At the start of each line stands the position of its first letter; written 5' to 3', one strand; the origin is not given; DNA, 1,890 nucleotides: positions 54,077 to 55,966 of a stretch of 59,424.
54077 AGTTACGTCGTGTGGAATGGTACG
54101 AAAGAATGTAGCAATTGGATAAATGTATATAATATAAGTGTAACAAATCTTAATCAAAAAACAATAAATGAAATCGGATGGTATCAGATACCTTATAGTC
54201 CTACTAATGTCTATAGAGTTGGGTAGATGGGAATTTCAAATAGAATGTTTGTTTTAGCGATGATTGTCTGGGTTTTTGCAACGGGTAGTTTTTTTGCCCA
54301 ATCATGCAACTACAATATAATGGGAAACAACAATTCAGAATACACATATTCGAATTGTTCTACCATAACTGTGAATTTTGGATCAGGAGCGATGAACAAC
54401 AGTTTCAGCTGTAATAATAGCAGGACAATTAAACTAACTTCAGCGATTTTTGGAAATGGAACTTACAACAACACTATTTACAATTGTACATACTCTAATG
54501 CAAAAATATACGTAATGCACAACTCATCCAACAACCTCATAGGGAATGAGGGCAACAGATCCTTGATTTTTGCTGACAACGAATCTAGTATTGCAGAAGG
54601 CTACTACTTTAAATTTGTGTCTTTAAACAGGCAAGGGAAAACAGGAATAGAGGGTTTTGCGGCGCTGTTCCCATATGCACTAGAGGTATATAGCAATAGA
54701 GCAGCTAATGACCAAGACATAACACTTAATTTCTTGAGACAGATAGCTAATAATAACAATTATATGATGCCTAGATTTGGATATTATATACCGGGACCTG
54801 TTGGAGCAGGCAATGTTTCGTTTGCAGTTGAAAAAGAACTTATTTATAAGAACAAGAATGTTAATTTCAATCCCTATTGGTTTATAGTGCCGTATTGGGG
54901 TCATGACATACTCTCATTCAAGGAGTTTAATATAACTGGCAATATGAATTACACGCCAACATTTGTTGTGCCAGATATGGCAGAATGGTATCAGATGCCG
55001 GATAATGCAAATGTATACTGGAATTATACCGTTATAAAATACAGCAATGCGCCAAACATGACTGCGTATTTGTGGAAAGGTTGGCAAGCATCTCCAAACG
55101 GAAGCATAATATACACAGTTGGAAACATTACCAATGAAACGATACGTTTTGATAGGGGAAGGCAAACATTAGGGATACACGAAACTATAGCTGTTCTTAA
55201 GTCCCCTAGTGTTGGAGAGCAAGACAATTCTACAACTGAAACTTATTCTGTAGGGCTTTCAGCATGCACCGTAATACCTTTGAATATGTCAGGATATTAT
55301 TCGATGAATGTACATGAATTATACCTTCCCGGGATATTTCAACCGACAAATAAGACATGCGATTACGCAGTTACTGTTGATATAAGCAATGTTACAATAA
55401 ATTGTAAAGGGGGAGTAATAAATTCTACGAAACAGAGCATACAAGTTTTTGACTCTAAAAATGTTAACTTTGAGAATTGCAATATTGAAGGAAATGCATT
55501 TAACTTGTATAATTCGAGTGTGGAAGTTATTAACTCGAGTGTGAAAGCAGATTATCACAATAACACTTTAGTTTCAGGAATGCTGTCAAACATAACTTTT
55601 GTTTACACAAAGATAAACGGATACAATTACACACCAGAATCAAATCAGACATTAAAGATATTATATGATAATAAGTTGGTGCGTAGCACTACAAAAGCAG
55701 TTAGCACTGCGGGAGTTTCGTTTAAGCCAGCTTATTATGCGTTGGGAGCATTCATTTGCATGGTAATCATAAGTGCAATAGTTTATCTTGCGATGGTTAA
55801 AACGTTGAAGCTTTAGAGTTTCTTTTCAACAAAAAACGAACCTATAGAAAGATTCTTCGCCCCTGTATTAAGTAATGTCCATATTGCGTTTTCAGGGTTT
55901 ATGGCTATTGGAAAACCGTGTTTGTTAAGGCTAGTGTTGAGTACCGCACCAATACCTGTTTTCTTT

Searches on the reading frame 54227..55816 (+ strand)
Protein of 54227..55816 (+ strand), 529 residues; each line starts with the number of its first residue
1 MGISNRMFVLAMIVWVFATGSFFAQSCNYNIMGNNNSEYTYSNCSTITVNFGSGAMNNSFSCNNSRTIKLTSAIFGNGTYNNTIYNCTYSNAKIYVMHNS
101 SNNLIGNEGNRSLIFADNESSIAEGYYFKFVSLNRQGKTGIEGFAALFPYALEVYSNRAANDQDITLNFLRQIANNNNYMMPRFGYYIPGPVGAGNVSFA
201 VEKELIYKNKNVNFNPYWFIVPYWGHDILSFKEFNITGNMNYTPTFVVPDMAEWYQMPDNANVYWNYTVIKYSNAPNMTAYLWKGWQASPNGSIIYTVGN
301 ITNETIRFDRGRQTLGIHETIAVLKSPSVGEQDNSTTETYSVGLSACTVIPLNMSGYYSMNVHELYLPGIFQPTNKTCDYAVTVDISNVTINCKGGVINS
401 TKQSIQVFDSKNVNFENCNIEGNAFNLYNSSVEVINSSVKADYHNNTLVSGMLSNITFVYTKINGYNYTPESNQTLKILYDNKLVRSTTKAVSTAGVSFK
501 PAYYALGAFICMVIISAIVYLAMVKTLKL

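Call 60: find_encoding_contigs(protein=window:54227-55816:+, flank=10000, max_places=1)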
Protein window:54227-55816:+ (529 aa): 12 contigs read that carry it; 1 place shown.
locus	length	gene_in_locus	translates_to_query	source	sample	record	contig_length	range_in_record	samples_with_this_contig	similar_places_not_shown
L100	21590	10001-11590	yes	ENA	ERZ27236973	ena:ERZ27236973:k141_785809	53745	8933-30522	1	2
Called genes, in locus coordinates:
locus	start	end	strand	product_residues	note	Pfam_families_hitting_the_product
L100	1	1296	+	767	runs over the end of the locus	PF02463:SMC_N, PF13304:AAA_21 (faint), PF13476:AAA_23, PF13555:AAA_29 (weak), PF04423:Rad50_zn_hook (weak)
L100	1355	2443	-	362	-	PF00091:Tubulin, PF12327:FtsZ_C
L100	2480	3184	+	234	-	PF00215:OMPdecase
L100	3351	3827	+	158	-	PF00583:Acetyltransf_1, PF13673:Acetyltransf_10 (weak), PF13508:Acetyltransf_7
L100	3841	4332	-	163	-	PF01243:PNPOx_N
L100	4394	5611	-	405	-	PF02881:SRP54_N, PF00448:SRP54, PF13207:AAA_17 (weak)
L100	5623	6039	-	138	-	PF02996:Prefoldin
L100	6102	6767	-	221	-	-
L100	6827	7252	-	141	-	-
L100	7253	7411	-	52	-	PF00832:Ribosomal_L39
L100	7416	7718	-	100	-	PF01984:dsDNA_bind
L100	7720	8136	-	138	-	PF01090:Ribosomal_S19e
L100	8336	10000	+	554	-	PF13231:PMT_2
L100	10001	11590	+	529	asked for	-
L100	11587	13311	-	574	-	PF02543:Carbam_trans_N, PF22521:HypF_C_2 (weak), PF16861:Carbam_trans_C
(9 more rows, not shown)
